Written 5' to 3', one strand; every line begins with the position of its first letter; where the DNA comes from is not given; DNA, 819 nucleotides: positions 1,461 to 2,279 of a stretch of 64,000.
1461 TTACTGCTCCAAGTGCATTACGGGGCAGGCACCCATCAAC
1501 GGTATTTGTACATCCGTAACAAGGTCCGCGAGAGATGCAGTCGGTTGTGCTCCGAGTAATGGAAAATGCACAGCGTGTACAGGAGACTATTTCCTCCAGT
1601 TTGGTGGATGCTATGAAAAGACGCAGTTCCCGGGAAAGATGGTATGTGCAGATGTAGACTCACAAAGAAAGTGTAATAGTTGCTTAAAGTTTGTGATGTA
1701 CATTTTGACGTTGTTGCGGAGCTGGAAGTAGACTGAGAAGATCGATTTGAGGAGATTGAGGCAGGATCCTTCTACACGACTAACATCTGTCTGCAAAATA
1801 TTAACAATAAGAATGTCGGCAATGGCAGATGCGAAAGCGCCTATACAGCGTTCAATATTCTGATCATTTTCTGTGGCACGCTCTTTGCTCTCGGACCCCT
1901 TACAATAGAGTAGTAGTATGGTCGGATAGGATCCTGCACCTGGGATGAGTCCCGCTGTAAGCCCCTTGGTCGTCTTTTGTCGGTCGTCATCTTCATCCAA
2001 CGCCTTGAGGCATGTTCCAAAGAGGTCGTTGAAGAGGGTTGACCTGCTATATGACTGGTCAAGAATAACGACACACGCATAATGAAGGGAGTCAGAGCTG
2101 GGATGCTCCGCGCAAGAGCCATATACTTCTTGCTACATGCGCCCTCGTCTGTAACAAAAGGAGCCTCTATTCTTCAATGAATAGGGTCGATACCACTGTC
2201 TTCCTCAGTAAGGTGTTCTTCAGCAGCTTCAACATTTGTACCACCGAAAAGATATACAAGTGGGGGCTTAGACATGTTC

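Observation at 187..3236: Gene-graveyard at the window start: a 3'-truncated VSP fragment abutting a multiply disrupted NEK kinase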

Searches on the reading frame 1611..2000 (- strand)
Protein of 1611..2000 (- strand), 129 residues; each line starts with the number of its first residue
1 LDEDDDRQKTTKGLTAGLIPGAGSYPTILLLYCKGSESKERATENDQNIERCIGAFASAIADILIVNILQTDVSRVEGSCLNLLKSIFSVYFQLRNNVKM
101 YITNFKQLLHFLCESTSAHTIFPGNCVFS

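Call 5: search_protein_families(library=pfam, proteins=[window:1611-2000:-], max_evalue=0.01)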
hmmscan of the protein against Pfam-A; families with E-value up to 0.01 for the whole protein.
window:1611-2000:- (129 aa): 1 family
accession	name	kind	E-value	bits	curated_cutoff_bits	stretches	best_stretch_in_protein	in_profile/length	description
PF05879.18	RHD3_GTPase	-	4.1e-15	56.3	42.4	1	1-112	23-130/245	Root hair defective 3 GTP-binding protein (RHD3) GTPase domain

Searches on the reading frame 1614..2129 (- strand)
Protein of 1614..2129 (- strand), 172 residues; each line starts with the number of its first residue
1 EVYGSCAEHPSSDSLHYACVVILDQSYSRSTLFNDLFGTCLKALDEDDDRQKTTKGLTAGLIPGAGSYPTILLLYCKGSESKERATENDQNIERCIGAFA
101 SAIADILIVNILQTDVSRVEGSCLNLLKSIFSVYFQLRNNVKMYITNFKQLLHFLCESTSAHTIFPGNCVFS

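Call 10: find_homologous_proteins(query=window:1614-2129:-, max_evalue=0.001)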
Query seq(172 aa) (172 aa): 2 proteins with E <= 0.001 among 40 candidates.
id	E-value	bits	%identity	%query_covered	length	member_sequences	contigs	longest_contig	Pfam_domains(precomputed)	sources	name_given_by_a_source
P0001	3.6e-105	367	97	100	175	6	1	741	PF05879.19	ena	-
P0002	6.0e-27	113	68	52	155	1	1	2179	PF05879.19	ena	-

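Call 12: find_encoding_contigs(protein=P0002, flank=10000, max_places=6)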
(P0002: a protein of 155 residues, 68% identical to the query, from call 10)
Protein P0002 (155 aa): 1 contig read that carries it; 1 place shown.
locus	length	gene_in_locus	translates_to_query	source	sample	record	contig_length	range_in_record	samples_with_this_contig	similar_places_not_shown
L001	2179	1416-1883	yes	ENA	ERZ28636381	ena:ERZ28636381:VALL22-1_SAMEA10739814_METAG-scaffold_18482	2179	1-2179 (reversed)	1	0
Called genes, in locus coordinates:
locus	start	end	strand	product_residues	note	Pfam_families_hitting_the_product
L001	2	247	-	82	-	?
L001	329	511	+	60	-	-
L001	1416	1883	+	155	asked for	PF05879:RHD3_GTPase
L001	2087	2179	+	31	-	?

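Call 13: find_encoding_contigs(protein=P0001, flank=10000, max_places=6)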
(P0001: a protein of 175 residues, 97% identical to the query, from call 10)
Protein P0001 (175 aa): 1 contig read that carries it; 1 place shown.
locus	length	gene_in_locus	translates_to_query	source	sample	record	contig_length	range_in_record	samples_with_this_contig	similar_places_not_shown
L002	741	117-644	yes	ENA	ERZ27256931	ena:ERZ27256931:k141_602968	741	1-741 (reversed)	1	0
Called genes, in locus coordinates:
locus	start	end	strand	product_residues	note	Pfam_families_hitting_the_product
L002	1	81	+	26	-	?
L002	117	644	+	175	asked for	PF05879:RHD3_GTPase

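Call 51: search_protein_representatives(alignment_id=A3)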
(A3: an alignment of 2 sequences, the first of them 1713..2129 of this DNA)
Query: 2 sequences, 197 profile positions. Proteins with E-value up to 0.001 (for the whole library): 676; up to 1e-10: 259; up to 1e-30: 5. The best 150 are listed.
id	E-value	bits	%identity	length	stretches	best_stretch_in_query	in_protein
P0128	2.2e-87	308.3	-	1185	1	4-197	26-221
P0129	3.5e-84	297.8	-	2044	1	5-197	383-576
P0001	4.7e-82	290.9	-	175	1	1-149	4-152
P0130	1.2e-66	240.6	-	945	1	5-197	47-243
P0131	5.4e-36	140.6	-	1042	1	13-196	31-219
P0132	3.3e-25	105.4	-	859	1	116-197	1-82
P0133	2.0e-24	102.8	-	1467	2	53-183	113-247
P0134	5.4e-24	101.4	-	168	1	5-93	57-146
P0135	1.3e-18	83.8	-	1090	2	67-159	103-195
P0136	5.8e-18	81.7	-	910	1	21-156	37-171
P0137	7.4e-18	81.4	-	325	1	12-140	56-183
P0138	1.8e-17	80.1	-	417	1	7-197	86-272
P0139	2.2e-17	79.8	-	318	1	11-183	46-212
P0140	3.3e-17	79.2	-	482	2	11-132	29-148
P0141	3.5e-17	79.2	-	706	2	11-132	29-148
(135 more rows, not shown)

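Call 52: list_cluster_members(proteins=[P0128, P0129, P0130, P0131, P0132, P0134])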
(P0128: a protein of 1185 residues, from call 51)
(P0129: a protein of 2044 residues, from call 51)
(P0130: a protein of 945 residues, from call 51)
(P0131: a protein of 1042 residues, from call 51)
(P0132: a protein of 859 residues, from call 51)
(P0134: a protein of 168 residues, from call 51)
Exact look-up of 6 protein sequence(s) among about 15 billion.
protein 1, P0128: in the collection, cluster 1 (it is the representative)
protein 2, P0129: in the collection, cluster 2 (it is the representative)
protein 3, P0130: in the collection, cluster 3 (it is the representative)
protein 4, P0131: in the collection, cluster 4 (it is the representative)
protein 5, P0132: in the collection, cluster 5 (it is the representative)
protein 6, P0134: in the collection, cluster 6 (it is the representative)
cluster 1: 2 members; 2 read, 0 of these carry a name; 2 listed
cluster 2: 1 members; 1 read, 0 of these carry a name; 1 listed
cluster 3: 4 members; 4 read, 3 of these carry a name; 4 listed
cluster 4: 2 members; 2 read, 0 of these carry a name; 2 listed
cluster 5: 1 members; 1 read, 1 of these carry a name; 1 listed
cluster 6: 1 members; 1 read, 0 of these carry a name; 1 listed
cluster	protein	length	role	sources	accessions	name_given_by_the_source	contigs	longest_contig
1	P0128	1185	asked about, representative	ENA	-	-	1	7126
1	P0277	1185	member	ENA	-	-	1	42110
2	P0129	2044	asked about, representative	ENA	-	-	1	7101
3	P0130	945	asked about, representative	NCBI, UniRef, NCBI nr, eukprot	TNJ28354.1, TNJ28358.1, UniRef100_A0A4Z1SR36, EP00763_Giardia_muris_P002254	hypothetical protein GMRT_12166 [Giardia muris] | GB1/RHD3-type G domain-containing protein n=1 Tax=Giardia muris TaxID=5742 ... | hypothetical protein GMRT_12211 [Giardia muris]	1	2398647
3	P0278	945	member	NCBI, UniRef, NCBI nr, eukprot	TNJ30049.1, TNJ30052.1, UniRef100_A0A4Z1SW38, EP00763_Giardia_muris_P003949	hypothetical protein GMRT_11306 [Giardia muris] | GB1/RHD3-type G domain-containing protein n=1 Tax=Giardia muris TaxID=5742 ... | hypothetical protein GMRT_20857 [Giardia muris]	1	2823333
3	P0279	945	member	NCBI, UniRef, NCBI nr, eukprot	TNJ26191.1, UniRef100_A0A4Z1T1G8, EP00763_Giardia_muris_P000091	hypothetical protein GMRT_11628 [Giardia muris] | GB1/RHD3-type G domain-containing protein n=1 Tax=Giardia muris TaxID=5742 ... | TNJ26191.1 hypothetical protein GMRT_11628 [Giardia muris]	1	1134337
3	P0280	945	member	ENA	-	-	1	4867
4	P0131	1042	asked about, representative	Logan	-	-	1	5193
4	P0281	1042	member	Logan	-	-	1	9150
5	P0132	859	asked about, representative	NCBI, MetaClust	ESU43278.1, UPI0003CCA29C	Ankyrin repeat protein, partial [Giardia duodenalis] | status=active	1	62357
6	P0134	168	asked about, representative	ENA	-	-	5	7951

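Call 56: search_protein_families(library=pfam, proteins=[P0129, P0128, P0130, P0131, P0132], max_evalue=0.001)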
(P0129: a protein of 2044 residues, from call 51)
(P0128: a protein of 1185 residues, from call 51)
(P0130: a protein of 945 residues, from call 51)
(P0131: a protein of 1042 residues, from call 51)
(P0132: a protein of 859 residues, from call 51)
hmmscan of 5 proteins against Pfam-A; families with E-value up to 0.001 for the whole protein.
P0129 (2044 aa): 14 families
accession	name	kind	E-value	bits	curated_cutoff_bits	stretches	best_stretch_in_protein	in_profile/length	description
PF12796.13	Ank_2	-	1.2e-156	510.2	27.3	12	1708-1802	1-86/90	Ankyrin repeats (3 copies)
PF00023.36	Ank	-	2.8e-103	332.2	21.1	6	1922-1945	1-23/33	Ankyrin repeat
PF13637.12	Ank_4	-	1.4e-88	289.2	22.7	9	1414-1461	1-50/50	Ankyrin repeats (many copies)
PF13606.12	Ank_3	-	9.1e-77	243.1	22.3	0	1922-1945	1-24/30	Ankyrin repeat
PF13857.12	Ank_5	-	1.5e-63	210.5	27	2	1436-1479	11-56/56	Ankyrin repeats (many copies)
PF00069.31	Pkinase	-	1.4e-35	123.4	31.7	1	33-286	4-257/263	Protein kinase domain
PF05879.18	RHD3_GTPase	-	4.3e-33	115.2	42.4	1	401-652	1-245/245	Root hair defective 3 GTP-binding protein (RHD3) GTPase domain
PF07714.23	PK_Tyr_Ser-Thr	-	2e-28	99.8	23.1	1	34-288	5-256/258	Protein tyrosine and serine/threonine kinase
PF24521.3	Ank_KRIT1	-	1.6e-17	64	80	0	1650-1697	20-65/149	KRIT1 ankyrin-repeats domain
PF01926.29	MMR_HSR1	-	2e-05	25.1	21.9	1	398-489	2-82/113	50S ribosome-binding GTPase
PF00038.26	Filament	-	2.9e-05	24.3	40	1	1058-1199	136-283/313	Intermediate filament protein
PF23745.1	ANK_LRRK2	-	7e-05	23.1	27.5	0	1386-1471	38-122/130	LRRK2 ANK repeat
PF25683.1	URGCP_GTPase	-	0.00041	19.6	55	1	394-490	188-286/396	URGCP-like GTPase domain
PF00350.29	Dynamin_N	-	0.00043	20.8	27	1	398-420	1-23/168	Dynamin family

P0128 (1185 aa): 10 families
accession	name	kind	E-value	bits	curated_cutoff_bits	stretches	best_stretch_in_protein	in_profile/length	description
PF12796.13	Ank_2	-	3.3e-87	287.6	27.3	7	881-975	1-87/90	Ankyrin repeats (3 copies)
PF00023.36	Ank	-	2.7e-51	169.1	21.1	2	1094-1118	1-25/33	Ankyrin repeat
PF13606.12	Ank_3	-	1.5e-38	126.2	22.3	0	947-974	1-28/30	Ankyrin repeat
PF13637.12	Ank_4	-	3.7e-37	125.9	22.7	2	1099-1145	1-49/50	Ankyrin repeats (many copies)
PF05879.18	RHD3_GTPase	-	5.3e-34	118.1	42.4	1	45-297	1-245/245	Root hair defective 3 GTP-binding protein (RHD3) GTPase domain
PF13857.12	Ank_5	-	2.4e-30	104.7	27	2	918-952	16-53/56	Ankyrin repeats (many copies)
PF24521.3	Ank_KRIT1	-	4.3e-10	39.9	80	0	815-870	12-65/149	KRIT1 ankyrin-repeats domain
PF01926.29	MMR_HSR1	-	1.1e-06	29.1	21.9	1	42-133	2-81/113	50S ribosome-binding GTPase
PF25683.1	URGCP_GTPase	-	3.9e-05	23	55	1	38-135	188-286/396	URGCP-like GTPase domain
PF00350.29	Dynamin_N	-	9.2e-05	23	27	1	42-65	1-24/168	Dynamin family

P0130 (945 aa): 4 families
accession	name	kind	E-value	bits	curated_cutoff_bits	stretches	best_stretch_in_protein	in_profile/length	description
PF05879.18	RHD3_GTPase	-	5.7e-32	111.5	42.4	1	65-319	1-245/245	Root hair defective 3 GTP-binding protein (RHD3) GTPase domain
PF25683.1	URGCP_GTPase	-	7.4e-05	22.1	55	1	58-158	188-290/396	URGCP-like GTPase domain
PF00350.29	Dynamin_N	-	8.3e-05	23.1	27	1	62-85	1-24/168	Dynamin family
PF01926.29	MMR_HSR1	-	0.00052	20.5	21.9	0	62-135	2-67/113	50S ribosome-binding GTPase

P0131 (1042 aa): 4 families
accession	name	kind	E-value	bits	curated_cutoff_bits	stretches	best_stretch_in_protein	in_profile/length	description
PF05879.18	RHD3_GTPase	-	3.4e-51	174.4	42.4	1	41-286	1-245/245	Root hair defective 3 GTP-binding protein (RHD3) GTPase domain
PF25683.1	URGCP_GTPase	-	3.6e-08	33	55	1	35-132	189-287/396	URGCP-like GTPase domain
PF01926.29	MMR_HSR1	-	0.00057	20.4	21.9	0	38-112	2-70/113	50S ribosome-binding GTPase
PF00350.29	Dynamin_N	-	0.00073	20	27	0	38-60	1-23/168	Dynamin family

P0132 (859 aa): 6 families
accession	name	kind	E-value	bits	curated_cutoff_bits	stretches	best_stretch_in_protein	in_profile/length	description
PF12796.13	Ank_2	-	1e-27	96.9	27.3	2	667-744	1-83/90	Ankyrin repeats (3 copies)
PF13637.12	Ank_4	-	2.1e-17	63.2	22.7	2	723-780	1-50/50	Ankyrin repeats (many copies)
PF00023.36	Ank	-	2.2e-15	56.3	21.1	0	762-782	4-24/33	Ankyrin repeat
PF13606.12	Ank_3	-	1.4e-13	50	22.3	0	762-783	4-25/30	Ankyrin repeat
PF13857.12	Ank_5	-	3e-12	47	27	1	754-795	10-53/56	Ankyrin repeats (many copies)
PF05879.18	RHD3_GTPase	-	8.5e-08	32.3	42.4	1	1-148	93-243/245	Root hair defective 3 GTP-binding protein (RHD3) GTPase domain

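Call 60: find_encoding_contigs(protein=P0129, flank=10000, max_places=3)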
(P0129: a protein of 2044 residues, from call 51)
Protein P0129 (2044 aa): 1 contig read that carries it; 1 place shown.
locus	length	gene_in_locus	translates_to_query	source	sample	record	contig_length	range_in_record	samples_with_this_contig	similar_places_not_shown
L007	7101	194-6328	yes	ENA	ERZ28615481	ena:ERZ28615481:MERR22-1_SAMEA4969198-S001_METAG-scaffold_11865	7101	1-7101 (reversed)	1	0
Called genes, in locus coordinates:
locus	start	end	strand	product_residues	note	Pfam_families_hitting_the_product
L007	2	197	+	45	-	?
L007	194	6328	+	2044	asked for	PF00069:Pkinase, PF07714:PK_Tyr_Ser-Thr, PF05879:RHD3_GTPase, PF12796:Ank_2, PF12796:Ank_2, PF13637:Ank_4 (weak), PF13857:Ank_5 (weak), PF12796:Ank_2, +5 more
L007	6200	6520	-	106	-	-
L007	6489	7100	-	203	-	?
